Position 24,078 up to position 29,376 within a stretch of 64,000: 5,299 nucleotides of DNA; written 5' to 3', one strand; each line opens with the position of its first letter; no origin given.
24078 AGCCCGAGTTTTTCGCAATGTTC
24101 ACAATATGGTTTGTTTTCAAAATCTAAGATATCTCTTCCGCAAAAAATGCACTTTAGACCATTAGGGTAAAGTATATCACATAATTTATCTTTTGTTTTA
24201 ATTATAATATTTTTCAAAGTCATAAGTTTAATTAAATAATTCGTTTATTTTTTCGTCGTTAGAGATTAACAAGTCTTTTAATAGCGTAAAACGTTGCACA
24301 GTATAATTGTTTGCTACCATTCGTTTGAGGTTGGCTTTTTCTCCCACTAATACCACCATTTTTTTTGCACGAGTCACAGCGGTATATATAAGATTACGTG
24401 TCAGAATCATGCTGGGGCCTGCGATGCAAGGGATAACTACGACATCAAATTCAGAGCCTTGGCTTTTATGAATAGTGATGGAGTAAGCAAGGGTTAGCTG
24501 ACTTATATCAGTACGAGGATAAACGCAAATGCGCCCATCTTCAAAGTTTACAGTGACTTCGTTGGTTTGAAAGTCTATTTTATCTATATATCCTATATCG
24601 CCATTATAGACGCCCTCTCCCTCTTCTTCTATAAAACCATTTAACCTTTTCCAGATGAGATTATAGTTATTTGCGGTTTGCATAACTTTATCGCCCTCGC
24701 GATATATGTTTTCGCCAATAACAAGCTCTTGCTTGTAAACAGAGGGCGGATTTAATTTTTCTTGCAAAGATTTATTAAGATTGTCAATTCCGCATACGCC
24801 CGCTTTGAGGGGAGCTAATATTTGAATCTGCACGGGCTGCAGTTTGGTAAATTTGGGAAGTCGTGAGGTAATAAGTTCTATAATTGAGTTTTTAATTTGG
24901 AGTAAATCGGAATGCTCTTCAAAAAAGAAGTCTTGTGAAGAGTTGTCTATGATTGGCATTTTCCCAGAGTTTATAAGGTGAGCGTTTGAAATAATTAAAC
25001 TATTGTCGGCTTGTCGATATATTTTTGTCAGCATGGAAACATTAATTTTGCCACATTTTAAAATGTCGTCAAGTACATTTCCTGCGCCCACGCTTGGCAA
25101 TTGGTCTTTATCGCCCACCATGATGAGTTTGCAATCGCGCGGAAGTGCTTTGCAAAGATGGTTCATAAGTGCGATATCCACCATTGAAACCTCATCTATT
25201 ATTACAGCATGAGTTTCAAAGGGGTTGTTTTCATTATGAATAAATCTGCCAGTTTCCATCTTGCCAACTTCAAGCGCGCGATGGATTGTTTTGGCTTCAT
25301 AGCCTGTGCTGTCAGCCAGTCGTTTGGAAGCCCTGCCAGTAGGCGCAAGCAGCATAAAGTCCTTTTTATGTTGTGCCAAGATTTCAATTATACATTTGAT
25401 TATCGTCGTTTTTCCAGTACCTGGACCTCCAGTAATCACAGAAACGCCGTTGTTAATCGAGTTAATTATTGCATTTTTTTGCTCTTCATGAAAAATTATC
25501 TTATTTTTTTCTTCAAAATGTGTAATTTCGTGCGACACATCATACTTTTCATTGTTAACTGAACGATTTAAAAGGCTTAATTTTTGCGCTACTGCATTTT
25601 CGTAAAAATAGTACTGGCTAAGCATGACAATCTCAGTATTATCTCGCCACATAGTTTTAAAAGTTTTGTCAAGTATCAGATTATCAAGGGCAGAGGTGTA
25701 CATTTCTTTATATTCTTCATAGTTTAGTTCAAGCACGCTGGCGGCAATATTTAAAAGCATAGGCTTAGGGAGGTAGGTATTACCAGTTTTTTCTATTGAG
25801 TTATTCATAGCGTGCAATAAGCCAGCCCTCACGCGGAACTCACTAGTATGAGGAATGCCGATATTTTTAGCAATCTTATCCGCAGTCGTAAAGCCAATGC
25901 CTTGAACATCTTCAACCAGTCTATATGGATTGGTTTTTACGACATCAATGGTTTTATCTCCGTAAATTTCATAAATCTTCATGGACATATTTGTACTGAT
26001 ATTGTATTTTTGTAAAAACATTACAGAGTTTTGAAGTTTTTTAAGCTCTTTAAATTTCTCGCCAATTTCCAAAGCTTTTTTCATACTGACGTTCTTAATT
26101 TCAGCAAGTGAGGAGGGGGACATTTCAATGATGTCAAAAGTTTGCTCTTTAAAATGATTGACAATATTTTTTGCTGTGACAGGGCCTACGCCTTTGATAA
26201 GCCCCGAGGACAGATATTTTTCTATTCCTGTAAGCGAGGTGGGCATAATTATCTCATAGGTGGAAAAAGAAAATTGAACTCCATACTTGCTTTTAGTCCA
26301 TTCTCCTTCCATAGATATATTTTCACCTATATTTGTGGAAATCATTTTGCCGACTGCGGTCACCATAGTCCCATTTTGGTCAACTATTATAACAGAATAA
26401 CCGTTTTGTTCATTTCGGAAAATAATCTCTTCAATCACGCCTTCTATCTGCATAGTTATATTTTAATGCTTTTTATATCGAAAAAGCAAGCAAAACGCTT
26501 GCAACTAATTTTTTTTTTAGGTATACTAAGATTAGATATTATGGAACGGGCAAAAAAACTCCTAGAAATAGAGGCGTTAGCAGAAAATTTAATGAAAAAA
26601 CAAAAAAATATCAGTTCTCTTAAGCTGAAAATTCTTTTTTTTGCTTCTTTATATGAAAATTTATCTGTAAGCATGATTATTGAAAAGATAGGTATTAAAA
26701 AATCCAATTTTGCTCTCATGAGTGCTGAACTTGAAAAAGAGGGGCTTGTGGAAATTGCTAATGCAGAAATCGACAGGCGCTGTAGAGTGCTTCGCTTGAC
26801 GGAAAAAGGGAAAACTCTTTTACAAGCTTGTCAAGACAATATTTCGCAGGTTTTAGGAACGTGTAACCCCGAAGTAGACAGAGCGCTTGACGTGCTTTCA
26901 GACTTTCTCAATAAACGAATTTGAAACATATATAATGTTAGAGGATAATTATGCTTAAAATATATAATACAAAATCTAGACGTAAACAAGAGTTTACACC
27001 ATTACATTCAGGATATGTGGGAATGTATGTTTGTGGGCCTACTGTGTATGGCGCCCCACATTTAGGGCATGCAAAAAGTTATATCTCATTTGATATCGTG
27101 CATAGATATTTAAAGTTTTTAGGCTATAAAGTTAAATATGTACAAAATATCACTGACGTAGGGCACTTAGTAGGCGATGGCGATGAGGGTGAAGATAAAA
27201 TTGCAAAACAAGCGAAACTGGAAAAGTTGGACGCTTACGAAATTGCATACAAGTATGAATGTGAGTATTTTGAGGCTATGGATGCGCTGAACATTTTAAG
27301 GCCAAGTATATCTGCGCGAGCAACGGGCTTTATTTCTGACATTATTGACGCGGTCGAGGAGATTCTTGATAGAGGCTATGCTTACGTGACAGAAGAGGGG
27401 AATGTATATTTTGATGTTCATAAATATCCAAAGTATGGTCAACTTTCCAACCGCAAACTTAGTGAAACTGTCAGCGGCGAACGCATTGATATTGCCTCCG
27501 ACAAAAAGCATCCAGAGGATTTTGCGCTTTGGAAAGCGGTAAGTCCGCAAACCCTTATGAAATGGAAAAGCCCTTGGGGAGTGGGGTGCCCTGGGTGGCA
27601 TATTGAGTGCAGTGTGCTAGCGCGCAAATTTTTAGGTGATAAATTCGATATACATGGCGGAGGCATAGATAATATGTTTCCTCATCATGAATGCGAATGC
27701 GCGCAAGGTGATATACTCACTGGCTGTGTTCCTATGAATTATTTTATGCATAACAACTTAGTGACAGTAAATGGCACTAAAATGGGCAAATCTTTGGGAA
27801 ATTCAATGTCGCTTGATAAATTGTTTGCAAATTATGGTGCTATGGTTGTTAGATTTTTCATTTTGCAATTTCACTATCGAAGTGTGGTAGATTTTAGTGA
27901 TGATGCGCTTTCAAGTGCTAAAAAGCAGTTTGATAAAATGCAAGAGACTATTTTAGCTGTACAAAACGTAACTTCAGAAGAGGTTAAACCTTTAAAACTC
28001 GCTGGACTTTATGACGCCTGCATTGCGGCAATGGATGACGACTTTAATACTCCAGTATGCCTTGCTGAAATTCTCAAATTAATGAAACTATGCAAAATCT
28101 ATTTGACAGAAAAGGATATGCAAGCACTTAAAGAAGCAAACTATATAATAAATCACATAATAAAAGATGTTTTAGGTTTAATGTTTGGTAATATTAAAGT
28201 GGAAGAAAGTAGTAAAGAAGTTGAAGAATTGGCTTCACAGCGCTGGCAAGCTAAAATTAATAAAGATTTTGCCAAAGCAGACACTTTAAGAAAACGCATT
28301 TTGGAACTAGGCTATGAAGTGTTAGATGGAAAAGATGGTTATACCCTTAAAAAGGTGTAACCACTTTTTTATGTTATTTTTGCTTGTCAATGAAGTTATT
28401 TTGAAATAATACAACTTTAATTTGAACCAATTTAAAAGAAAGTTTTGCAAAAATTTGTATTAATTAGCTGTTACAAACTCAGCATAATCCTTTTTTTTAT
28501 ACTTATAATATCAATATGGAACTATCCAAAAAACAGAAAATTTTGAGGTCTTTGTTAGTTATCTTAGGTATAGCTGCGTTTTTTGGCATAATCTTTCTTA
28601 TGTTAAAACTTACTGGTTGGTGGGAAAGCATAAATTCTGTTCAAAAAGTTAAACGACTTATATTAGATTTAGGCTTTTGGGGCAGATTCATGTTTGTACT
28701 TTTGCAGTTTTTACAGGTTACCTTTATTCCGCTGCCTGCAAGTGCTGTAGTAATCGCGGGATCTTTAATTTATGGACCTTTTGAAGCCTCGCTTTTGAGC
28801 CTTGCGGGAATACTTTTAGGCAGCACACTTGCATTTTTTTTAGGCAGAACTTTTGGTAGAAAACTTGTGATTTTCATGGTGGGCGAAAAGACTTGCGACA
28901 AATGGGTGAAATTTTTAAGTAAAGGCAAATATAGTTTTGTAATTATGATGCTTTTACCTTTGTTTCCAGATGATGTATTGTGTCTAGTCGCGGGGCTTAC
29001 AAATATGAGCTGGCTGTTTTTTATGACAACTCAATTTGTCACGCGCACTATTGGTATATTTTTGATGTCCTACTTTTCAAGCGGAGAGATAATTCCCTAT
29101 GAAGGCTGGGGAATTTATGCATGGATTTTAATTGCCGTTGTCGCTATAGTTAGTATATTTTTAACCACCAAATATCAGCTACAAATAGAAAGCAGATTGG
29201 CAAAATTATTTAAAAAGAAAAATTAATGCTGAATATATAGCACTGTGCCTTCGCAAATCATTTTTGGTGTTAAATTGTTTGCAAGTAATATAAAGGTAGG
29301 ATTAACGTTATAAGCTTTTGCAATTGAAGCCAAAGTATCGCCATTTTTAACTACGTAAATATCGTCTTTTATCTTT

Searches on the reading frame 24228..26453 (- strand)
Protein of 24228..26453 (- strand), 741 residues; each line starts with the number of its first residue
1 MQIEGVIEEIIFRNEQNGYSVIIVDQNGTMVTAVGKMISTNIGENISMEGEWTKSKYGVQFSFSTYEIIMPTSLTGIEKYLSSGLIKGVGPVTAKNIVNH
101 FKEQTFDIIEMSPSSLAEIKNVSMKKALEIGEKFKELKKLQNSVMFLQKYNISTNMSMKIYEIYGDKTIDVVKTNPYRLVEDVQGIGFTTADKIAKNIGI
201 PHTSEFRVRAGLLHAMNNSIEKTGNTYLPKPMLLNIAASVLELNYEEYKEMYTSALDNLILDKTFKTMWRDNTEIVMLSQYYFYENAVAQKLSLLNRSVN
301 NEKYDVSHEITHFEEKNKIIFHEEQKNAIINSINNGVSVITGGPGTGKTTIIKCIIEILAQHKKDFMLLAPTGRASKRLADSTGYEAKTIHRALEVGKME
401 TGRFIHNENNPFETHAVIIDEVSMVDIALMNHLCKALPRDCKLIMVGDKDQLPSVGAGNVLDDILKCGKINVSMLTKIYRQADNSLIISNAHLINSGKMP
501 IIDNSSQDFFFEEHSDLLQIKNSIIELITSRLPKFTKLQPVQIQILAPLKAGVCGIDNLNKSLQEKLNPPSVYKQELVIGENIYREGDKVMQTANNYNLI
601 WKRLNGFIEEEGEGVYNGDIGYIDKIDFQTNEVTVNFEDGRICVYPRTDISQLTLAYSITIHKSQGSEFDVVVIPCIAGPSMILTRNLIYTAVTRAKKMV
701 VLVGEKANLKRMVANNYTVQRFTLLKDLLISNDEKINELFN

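Call 25: search_protein_families(library=pfam, proteins=[window:24228-26453:-], max_evalue=0.0001)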
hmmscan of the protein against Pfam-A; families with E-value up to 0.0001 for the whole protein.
window:24228-26453:- (741 aa): 13 families
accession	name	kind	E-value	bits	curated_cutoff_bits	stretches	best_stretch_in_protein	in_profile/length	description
PF13245.12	AAA_19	-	2.2e-43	148.1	25.1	1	325-456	1-133/134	AAA domain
PF13604.12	AAA_30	-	3e-40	138.4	27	1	323-504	4-179/191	AAA domain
PF14490.11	HHH_RecD2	-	1.6e-37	127.7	27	1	138-227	3-92/92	ATP-dependent RecD2 DNA helicase HHH domain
PF18335.7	SH3_13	-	7.1e-22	77.4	41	1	559-637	1-65/65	ATP-dependent RecD-like DNA helicase SH3 domain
PF23139.1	OB_YrrC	-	5.3e-19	68.4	27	1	2-71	3-76/76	ATP-dependent DNA helicase YrrC, OB-fold domain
PF13538.12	UvrD_C_2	-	5.9e-17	61.7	27.4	1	655-703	1-52/52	UvrD-like helicase C-terminal domain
PF01443.25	Viral_helicase1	-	8.3e-11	42.6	21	0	339-454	2-99/228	Viral superfamily 1 RNA helicase core domain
PF13086.12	AAA_11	-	9.4e-09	35.8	27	0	323-365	4-54/257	AAA domain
PF14520.12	HHH_5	-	1.6e-07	32.1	27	1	86-130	7-51/57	Helix-hairpin-helix domain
PF05970.20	PIF1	-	1.3e-05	25.3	25.9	1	328-437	12-126/223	PIF1-like helicase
PF00580.27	UvrD-helicase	-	5.2e-05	23.5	23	0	323-378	3-60/271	UvrD/REP helicase N-terminal domain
PF13401.12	AAA_22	-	7e-05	23.6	27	0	335-447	5-122/130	AAA domain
PF13087.12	AAA_12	-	8e-05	22.7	27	0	660-706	143-194/195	AAA domain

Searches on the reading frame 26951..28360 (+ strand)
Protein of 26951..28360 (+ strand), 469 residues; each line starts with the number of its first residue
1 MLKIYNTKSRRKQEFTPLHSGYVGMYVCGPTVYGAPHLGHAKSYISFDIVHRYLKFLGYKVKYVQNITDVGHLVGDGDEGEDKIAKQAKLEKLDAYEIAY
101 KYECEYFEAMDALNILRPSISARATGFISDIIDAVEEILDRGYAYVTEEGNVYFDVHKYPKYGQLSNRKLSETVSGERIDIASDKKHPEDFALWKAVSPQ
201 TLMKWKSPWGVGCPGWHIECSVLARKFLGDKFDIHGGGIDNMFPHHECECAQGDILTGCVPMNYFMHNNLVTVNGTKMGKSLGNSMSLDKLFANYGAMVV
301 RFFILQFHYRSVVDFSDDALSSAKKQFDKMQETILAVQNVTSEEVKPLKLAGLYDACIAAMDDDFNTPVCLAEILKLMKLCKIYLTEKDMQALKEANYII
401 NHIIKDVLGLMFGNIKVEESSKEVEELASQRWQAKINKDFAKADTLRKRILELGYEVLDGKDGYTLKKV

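Call 25: search_protein_families(library=pfam, proteins=[window:26951-28360:+], max_evalue=0.0001)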
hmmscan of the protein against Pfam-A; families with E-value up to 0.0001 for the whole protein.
window:26951-28360:+ (469 aa): 5 families
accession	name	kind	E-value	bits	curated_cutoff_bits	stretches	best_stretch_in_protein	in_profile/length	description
PF01406.26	tRNA-synt_1e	-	3.4e-109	365.3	27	1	15-324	2-300/301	tRNA synthetases class I (C) catalytic domain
PF00133.28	tRNA-synt_1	-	2e-09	37.2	22.7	0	233-309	330-407/414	tRNA synthetases class I (I, L, M and V)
PF09334.17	tRNA-synt_1g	-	3.7e-09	36.3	20.1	1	32-115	10-83/391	tRNA synthetases class I (M)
PF09190.17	DALR_2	-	1.3e-08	35.7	22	1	358-412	3-56/57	DALR domain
PF01921.24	tRNA-synt_1f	-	4.9e-06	26.1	27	0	270-344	274-349/360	tRNA synthetases class I (K)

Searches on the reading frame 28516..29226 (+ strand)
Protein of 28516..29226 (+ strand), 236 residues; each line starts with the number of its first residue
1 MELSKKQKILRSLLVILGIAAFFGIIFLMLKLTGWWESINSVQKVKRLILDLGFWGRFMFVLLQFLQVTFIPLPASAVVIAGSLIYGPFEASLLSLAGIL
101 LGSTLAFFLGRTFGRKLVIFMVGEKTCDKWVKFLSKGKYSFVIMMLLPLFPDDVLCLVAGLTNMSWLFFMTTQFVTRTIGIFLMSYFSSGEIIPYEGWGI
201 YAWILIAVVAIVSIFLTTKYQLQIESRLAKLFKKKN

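Call 25: search_protein_families(library=pfam, proteins=[window:28516-29226:+], max_evalue=0.0001)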
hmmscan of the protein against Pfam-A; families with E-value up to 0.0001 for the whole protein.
window:28516-29226:+ (236 aa): 1 family
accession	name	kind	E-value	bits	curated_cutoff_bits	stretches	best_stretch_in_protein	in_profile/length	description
PF09335.16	VTT_dom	-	6.6e-19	69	33.9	1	73-188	1-121/123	VTT domain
